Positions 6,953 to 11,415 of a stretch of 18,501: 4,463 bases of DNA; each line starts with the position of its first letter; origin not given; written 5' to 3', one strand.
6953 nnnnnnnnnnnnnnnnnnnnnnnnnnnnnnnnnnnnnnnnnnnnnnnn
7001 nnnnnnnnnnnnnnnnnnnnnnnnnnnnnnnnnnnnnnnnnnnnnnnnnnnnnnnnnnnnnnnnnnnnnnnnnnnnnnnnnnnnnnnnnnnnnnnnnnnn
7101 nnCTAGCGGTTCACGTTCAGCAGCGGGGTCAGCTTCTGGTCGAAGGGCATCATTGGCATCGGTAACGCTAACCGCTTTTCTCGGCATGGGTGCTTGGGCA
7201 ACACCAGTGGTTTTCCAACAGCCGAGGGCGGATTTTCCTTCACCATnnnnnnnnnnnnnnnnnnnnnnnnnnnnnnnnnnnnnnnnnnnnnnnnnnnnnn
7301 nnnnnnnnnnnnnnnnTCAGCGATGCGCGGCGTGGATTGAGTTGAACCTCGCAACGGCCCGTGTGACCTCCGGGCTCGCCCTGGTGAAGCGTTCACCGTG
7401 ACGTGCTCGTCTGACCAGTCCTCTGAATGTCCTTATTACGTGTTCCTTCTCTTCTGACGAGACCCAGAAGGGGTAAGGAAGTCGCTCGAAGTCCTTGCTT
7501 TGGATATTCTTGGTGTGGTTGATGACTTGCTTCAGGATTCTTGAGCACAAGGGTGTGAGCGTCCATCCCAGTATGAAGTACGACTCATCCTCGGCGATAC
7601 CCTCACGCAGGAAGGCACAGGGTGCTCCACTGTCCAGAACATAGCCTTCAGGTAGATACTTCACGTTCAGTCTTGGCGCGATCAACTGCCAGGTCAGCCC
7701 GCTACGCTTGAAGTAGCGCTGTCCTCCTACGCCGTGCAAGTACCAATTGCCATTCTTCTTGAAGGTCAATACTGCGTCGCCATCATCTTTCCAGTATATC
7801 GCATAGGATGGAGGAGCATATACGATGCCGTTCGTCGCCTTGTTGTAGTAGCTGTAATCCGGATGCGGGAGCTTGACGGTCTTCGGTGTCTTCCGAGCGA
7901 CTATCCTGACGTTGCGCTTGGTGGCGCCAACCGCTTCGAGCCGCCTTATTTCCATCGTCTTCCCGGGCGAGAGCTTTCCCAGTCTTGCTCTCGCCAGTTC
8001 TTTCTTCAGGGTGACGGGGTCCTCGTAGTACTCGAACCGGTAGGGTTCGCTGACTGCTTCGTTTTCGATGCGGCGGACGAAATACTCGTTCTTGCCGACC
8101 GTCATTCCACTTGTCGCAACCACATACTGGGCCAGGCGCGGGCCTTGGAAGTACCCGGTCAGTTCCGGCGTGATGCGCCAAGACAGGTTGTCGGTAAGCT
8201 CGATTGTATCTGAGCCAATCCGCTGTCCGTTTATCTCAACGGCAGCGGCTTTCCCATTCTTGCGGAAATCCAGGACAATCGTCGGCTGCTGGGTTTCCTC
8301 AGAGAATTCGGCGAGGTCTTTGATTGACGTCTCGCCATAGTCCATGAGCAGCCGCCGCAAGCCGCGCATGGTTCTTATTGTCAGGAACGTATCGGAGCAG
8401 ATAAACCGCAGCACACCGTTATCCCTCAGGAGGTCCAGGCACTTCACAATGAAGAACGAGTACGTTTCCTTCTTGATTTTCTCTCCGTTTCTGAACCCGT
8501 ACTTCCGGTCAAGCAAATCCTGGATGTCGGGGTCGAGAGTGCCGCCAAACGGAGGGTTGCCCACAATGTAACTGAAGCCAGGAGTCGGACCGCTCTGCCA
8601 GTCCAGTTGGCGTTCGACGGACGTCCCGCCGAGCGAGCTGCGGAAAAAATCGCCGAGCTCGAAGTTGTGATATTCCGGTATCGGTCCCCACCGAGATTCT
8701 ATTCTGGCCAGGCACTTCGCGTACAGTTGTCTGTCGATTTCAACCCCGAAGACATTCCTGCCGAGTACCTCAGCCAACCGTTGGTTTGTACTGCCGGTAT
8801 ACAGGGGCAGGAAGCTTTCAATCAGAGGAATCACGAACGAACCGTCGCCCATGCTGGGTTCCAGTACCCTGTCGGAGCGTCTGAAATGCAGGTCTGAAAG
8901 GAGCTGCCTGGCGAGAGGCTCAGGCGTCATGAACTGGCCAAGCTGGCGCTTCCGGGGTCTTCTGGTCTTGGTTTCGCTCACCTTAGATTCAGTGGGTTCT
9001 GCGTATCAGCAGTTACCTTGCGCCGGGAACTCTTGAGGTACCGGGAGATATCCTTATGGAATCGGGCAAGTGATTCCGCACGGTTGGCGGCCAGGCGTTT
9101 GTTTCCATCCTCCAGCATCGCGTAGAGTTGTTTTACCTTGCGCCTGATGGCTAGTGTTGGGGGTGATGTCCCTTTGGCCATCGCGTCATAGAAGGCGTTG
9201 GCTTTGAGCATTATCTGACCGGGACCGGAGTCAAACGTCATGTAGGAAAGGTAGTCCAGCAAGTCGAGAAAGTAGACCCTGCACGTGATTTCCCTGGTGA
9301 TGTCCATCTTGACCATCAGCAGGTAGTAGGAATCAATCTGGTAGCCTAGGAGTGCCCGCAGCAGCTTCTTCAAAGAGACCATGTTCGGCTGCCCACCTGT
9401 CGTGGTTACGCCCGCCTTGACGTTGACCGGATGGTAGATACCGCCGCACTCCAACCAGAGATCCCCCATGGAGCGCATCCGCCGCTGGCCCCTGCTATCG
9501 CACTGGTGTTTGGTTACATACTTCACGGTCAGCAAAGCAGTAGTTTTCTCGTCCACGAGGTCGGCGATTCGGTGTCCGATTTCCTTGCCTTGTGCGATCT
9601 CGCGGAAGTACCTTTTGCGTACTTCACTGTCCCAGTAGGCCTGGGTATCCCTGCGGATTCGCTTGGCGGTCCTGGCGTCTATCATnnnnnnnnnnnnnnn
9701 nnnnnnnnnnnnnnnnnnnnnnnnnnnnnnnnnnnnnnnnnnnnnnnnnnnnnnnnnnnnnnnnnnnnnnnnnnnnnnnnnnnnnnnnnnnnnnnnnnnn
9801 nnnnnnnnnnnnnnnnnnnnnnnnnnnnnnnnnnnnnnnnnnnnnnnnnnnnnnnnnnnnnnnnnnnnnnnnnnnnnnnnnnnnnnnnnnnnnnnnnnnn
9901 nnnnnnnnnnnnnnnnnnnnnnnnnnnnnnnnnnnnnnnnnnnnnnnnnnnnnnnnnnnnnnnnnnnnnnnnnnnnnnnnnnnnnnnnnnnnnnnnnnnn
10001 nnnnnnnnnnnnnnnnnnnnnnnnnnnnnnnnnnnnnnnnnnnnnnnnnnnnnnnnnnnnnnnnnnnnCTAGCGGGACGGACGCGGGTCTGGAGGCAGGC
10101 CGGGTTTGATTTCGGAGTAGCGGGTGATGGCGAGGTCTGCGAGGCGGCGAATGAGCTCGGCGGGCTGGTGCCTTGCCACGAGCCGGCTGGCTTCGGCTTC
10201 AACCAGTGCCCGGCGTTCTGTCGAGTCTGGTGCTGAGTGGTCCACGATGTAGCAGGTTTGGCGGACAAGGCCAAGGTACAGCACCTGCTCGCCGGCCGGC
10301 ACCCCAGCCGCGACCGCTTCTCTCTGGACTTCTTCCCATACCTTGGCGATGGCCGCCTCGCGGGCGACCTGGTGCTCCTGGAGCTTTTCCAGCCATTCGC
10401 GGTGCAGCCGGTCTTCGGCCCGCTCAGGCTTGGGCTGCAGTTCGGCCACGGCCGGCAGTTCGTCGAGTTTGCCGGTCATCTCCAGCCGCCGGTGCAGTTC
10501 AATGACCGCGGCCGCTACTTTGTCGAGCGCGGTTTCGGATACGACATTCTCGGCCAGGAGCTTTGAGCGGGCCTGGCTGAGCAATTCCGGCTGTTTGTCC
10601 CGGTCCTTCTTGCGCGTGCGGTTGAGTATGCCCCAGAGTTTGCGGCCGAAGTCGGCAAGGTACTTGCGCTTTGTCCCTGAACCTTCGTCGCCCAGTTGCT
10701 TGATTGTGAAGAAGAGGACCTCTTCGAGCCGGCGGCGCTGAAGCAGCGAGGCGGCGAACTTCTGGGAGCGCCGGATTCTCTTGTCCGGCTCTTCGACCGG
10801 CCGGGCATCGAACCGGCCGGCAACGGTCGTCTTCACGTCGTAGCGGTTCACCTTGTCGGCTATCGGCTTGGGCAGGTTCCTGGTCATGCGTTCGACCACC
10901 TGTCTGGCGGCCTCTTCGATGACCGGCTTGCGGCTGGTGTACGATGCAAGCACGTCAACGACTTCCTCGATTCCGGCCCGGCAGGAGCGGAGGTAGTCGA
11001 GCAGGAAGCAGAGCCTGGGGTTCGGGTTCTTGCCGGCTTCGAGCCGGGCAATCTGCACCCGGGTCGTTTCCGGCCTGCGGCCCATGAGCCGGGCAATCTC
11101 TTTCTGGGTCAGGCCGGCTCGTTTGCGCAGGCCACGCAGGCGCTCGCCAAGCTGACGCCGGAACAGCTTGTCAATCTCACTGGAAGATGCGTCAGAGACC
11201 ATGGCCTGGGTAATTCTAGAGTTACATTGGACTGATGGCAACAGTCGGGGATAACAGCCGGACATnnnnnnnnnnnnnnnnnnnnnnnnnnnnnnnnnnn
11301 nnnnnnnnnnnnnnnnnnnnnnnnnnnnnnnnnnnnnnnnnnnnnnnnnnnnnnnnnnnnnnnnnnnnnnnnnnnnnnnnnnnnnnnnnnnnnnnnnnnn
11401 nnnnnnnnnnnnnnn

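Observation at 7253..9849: A conserved promoter module (TTGACA-N16/17-TAGRAW with a CCGGG-rich spacer) travels with the repeat boundaries and gives leaderless-like starts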

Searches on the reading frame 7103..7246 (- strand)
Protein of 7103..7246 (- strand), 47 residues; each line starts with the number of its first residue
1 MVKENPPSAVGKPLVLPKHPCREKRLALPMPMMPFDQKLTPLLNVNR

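Call 74: find_encoding_contigs(protein=window:7103-7246:-, flank=10000, max_places=5)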
Protein window:7103-7246:- (47 aa): 1 contig read that carries it; 1 place shown.
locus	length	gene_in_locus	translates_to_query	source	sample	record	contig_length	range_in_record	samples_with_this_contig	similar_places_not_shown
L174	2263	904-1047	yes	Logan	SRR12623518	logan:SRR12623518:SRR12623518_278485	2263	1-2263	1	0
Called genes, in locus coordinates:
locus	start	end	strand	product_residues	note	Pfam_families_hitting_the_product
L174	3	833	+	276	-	?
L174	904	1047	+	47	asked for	-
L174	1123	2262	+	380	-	?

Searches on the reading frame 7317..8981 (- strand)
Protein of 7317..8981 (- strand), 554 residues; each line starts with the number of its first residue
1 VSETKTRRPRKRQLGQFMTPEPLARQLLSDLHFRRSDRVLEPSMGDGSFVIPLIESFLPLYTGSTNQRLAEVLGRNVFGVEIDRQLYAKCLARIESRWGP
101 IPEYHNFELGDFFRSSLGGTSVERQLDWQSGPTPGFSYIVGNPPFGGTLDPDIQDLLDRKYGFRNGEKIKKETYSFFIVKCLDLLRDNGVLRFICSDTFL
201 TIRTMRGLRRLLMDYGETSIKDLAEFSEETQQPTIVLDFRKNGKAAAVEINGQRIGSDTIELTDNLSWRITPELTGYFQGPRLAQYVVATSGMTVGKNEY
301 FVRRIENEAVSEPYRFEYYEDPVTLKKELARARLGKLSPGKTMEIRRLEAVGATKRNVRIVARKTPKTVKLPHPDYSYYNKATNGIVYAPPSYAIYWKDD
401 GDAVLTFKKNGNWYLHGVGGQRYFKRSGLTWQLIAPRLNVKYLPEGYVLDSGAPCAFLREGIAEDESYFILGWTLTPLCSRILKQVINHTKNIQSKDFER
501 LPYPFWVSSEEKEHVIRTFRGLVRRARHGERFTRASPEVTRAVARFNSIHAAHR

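Call 6: search_protein_families(library=pfam, proteins=[window:7317-8981:-], max_evalue=0.01)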
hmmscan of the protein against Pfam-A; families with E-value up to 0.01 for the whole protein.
window:7317-8981:- (554 aa): 2 families
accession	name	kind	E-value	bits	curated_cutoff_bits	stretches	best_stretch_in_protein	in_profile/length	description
PF07669.17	Eco57I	-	9.8e-14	52.2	25.3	1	132-226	71-165/171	Eco57I restriction-modification methylase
PF02384.22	N6_Mtase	-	1.6e-06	28.1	20.4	1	11-214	22-203/311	N-6 DNA Methylase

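Call 38: search_protein_families(library=padloc, proteins=[window:7317-8981:-], max_evalue=0.001)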
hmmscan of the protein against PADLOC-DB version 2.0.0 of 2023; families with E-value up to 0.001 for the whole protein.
window:7317-8981:- (554 aa): 31 families (the best 25 are shown)
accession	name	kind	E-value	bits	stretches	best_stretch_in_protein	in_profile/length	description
PDLC02521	PglX|PglXI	-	3.5e-19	66.3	2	392-524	722-848/1174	PglX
PDLC04134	mad2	-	1.5e-16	58.3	1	10-217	266-418/492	mads_2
PDLC03313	MTase_II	-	9.2e-16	55.5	1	37-246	50-259/563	Type II methyltransferase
PDLC03600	REase_MTase_IIG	-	2.3e-15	53.6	2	392-516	736-855/1205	Type IIG restriction enzyme-methyltransferase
PDLC03338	MTase_II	-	1.3e-13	48.5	1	12-218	127-323/604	Type II methyltransferase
PDLC03293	MTase_II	-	1.1e-12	45.4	1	132-256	93-222/427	Type II methyltransferase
PDLC03267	MTase_II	-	1.5e-12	45.3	1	14-250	13-227/539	Type II methyltransferase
PDLC03348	MTase_II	-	3.9e-12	43.5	1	6-243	212-454/727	Type II methyltransferase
PDLC03248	MTase_II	-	3.6e-11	40.5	1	10-257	5-211/521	Type II methyltransferase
PDLC03347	MTase_II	-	1.1e-10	38.9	1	132-215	89-172/488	Type II methyltransferase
PDLC03335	MTase_II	-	3.5e-10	37.2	1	36-228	103-286/607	Type II methyltransferase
PDLC02524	PglX|PglXI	-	1.4e-09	35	1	385-503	525-640/722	PglX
PDLC02527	PglX|PglXI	-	2.1e-09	33.7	1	136-490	557-875/1332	PglX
PDLC03226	MTase_II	-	2.1e-08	31.3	1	10-242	12-236/579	Type II methyltransferase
PDLC02516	PglX|PglXI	-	2.2e-08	31.3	1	392-513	124-241/593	PglX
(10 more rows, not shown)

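Call 39: search_protein_families(library=ncbifam, proteins=[window:7317-8981:-], max_evalue=0.001)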
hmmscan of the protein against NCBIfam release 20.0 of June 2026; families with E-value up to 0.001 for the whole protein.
window:7317-8981:- (554 aa): 2 families
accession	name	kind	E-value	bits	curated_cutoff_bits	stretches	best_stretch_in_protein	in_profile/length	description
NF033452.1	BREX_1_MTaseX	exception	1.9e-22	79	500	2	388-515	748-869/1210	BREX-1 system adenine-specific DNA-methyltransferase PglX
NF033455.1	BREX_6_MTaseX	exception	0.00016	19.3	900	1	137-224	556-639/1319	BREX-6 system adenine-specific DNA-methyltransferase PglX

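Call 44: find_homologous_proteins(query=window:7317-8981:-, max_evalue=1e-30)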
Query window:7317-8981:- (554 aa): 1185 proteins with E <= 1e-30 among 8000 candidates; the best 120 are listed.
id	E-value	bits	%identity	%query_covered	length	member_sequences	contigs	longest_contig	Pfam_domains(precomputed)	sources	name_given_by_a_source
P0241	0.0e+0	1285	100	100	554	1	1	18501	PF02384.23,PF07669.18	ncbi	-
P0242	3.8e-238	809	63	99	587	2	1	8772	PF02384.23,PF07669.18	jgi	-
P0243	5.1e-231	786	63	97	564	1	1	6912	PF02384.23,PF07669.18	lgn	-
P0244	2.0e-228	777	64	97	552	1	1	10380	PF02384.23,PF07669.18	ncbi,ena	-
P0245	2.7e-228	777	62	99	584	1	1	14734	PF02384.23,PF07669.18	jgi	jgi:hypothetical protein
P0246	4.8e-228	776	60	100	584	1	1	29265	PF02384.23,PF07669.18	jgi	jgi:hypothetical protein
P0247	1.3e-227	775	61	99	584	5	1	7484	PF02384.23,PF07669.18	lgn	-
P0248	4.8e-227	773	61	97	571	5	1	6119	PF02384.23,PF07669.18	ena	-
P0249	1.5e-226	771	61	100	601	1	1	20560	PF02384.23,PF07669.18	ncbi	-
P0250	2.9e-226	770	60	100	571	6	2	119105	PF02384.23,PF07669.18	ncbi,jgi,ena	-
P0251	4.8e-226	769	63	97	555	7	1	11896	PF02384.23,PF07669.18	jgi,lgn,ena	-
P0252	4.9e-226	769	62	97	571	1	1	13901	PF02384.23,PF07669.18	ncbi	-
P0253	5.1e-226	769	60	99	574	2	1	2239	PF02384.23,PF07669.18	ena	-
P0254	6.8e-226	769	62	99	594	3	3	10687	PF02384.23,PF07669.18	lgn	-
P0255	1.1e-225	768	62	99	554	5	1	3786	PF02384.23,PF07669.18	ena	-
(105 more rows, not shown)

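Call 53: find_encoding_contigs(protein=window:7317-8981:-, flank=10000, max_places=10)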
Protein window:7317-8981:- (554 aa): no gene with exactly this product is on record in the collection.

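Call 82: find_encoding_contigs(protein=P0244, flank=5000, max_places=3)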
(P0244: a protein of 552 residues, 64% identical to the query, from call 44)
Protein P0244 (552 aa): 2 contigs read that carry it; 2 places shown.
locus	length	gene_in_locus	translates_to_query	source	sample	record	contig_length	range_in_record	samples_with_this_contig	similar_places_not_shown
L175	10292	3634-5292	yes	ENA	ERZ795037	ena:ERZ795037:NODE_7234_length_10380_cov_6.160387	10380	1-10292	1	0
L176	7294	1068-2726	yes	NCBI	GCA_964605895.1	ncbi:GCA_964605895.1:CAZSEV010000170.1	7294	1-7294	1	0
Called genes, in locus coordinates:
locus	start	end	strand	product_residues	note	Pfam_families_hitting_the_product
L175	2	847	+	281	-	?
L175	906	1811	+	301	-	PF02653:BPD_transp_2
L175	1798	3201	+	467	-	PF03747:ADP_ribosyl_GH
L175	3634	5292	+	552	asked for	PF02384:N6_Mtase, PF07669:Eco57I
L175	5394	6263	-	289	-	-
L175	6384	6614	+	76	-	PF08712:Nfu_N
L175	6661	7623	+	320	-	PF01112:Asparaginase_2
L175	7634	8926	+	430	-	PF00364:Biotin_lipoyl, PF25919:BSH_CusB (weak), PF25997:BSH_YhbJ (faint), PF02817:E3_binding, PF00198:2-oxoacid_dh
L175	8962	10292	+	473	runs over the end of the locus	?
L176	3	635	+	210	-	?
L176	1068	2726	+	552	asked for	PF02384:N6_Mtase, PF07669:Eco57I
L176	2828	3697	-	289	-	-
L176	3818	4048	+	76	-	PF08712:Nfu_N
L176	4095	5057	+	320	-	PF01112:Asparaginase_2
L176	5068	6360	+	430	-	PF00364:Biotin_lipoyl, PF25919:BSH_CusB (weak), PF25997:BSH_YhbJ (faint), PF02817:E3_binding, PF00198:2-oxoacid_dh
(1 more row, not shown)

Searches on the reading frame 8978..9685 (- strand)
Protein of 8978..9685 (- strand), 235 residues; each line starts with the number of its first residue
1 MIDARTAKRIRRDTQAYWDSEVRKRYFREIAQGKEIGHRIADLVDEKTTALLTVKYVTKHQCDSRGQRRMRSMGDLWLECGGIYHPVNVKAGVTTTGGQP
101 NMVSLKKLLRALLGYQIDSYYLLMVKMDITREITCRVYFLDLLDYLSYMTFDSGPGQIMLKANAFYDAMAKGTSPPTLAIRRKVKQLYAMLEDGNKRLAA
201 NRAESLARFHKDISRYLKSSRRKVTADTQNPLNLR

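Call 6: search_protein_families(library=pfam, proteins=[window:8978-9685:-], max_evalue=0.01)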
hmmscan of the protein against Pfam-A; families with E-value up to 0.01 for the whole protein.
window:8978-9685:- (235 aa): 0 families

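Call 38: search_protein_families(library=padloc, proteins=[window:8978-9685:-], max_evalue=0.001)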
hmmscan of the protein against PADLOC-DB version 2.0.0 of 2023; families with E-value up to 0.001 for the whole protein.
window:8978-9685:- (235 aa): 0 families

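Call 39: search_protein_families(library=ncbifam, proteins=[window:8978-9685:-], max_evalue=0.001)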
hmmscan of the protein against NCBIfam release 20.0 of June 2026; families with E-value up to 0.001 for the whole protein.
window:8978-9685:- (235 aa): 0 families

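Call 52: find_encoding_contigs(protein=window:8978-9685:-, flank=10000, max_places=10)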
Protein window:8978-9685:- (235 aa): 1 contig read that carries it; 1 place shown.
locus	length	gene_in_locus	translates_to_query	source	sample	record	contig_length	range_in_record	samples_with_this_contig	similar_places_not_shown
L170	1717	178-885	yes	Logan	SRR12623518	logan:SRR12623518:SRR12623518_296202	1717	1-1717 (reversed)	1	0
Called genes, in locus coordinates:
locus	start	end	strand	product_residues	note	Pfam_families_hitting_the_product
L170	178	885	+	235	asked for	-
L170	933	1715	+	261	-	?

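Call 61: search_solved_structures(query=window:8978-9685:-, max_evalue=1)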
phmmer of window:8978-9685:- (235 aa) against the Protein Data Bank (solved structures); distinct sequences matched with E-value up to 1: 2.
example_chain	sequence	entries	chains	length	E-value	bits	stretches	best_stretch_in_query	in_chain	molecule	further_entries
6hum_J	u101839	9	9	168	0.37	13.6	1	118-181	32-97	NAD(P)H-quinone oxidoreductase subunit J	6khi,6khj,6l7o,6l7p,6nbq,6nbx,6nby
5hq2_M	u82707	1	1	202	0.94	12.2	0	6-58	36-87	N-lysine methyltransferase SETD8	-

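Call 64: search_protein_families(library=phrogs, proteins=[window:8978-9685:-], max_evalue=0.01)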
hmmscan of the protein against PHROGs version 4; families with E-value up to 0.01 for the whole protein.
window:8978-9685:- (235 aa): 0 families

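Call 80: search_dna_similar(query=window:8978-9685:-, collection=plasmids, mode=protein, max_evalue=0.001, max_rows=10)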
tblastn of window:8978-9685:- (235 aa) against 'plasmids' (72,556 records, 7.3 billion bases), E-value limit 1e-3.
No match.

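Call 81: predict_structure(protein=window:8978-9685:-)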
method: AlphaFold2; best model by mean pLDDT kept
length: 235 residues; sequences in the alignment: 1
mean_pLDDT: 36.0   pTM: 0.22
mean pLDDT of the five models: 36.0, 34.7, 33.6, 32.0, 31.3
residues with pLDDT >= 90: 0; 70-90: 0; 50-70: 25; < 50: 210
segments of 3 or more residues with pLDDT < 50: 1-191, 193-195, 197-199, 230-235
pLDDT, mean of each block of 10 residues (from residue 1): 31 37 40 31 28 31 32 36 33 28 35 31 28 27 28 26 33 39 43 46 51 57 52 42
secondary structure, 60 per line:
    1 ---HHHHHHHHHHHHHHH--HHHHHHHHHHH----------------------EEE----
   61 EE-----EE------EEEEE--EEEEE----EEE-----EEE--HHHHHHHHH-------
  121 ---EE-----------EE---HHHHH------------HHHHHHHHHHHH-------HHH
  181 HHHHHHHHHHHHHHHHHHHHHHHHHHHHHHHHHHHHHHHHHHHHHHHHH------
elements in order: H4-18 H21-31 E54-56 E76-80 E83-87 E92-94 E100-102 H105-113 H142-146 H159-170 H178-229

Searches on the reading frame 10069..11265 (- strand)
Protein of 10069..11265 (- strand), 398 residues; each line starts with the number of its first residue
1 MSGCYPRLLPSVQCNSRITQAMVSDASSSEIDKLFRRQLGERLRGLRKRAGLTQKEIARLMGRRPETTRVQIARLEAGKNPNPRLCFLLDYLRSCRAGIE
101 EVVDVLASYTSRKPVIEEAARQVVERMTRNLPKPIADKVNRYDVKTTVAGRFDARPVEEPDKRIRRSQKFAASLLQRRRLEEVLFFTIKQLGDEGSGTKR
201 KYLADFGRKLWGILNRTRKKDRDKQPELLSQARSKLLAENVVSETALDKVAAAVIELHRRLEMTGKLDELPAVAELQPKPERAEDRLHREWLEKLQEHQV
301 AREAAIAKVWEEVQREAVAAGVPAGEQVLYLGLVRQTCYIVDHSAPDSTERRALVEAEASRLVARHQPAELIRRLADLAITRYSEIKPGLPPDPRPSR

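Call 6: search_protein_families(library=pfam, proteins=[window:10069-11265:-], max_evalue=0.01)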
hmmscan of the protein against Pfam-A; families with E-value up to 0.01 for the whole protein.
window:10069-11265:- (398 aa): 4 families
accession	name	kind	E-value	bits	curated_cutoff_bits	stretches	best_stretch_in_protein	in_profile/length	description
PF13560.12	HTH_31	-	1.1e-09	38.9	27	1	38-102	1-61/64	Helix-turn-helix domain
PF01381.28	HTH_3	-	2.4e-06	27.9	23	1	43-89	1-44/55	Helix-turn-helix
PF12844.13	HTH_19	-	0.00018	21.8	30.2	1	40-83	1-41/64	Helix-turn-helix domain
PF08281.18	Sigma70_r4_2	-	0.0055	16.8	25.7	0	47-74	22-49/54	Sigma-70, region 4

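Call 38: search_protein_families(library=padloc, proteins=[window:10069-11265:-], max_evalue=0.001)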
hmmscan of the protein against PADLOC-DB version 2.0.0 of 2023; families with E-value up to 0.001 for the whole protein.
window:10069-11265:- (398 aa): 1 family
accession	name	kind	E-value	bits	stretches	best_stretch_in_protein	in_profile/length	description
PDLC04142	capH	-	0.00022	20.2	1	38-133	6-85/103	capH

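Call 39: search_protein_families(library=ncbifam, proteins=[window:10069-11265:-], max_evalue=0.001)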
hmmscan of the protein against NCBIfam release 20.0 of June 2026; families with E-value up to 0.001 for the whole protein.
window:10069-11265:- (398 aa): 3 families
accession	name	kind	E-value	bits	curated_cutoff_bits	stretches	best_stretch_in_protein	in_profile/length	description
TIGR03070.1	couple_hipB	subfamily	1.8e-05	24.6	71.65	1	37-80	1-40/58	type II toxin-antitoxin system Y4mF family antitoxin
NF006015.0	PRK08154.1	subfamily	0.00034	19.9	204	1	23-123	15-110/314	anaerobic benzoate catabolism transcriptional regulator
TIGR03830.1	CxxCG_CxxCG_HTH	subfamily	0.00055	19.7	61.8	0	14-85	37-109/127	type II TA system antitoxin MqsA family protein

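Call 60: search_solved_structures(query=window:10069-11265:-, max_evalue=0.01)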
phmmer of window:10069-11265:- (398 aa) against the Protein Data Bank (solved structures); distinct sequences matched with E-value up to 0.01: 0.

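Call 64: search_protein_families(library=phrogs, proteins=[window:10069-11265:-], max_evalue=0.01)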
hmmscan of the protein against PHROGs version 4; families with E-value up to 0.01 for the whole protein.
window:10069-11265:- (398 aa): 8 families
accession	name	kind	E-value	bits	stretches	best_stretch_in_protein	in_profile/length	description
phrog_3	-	transcription regulation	2.9e-08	34.9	1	33-193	83-221/430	transcriptional repressor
phrog_14076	-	transcription regulation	1.1e-05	26.8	1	40-85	15-59/86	transcriptional regulator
phrog_8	-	transcription regulation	4.1e-05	24.2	1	33-83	71-116/346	transcriptional regulator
phrog_1373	-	transcription regulation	4.5e-05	24.5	1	36-113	63-133/166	transcriptional regulator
phrog_2328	-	transcription regulation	8.2e-05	23.4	1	28-68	4-45/128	transcriptional repressor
phrog_5823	-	transcription regulation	0.00012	22.3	1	37-85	5-49/404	transcriptional regulator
phrog_7950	-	transcription regulation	0.00069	20.6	1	41-78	10-43/68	transcriptional repressor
phrog_4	-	transcription regulation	0.0026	17.8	1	32-95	126-180/400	transcriptional repressor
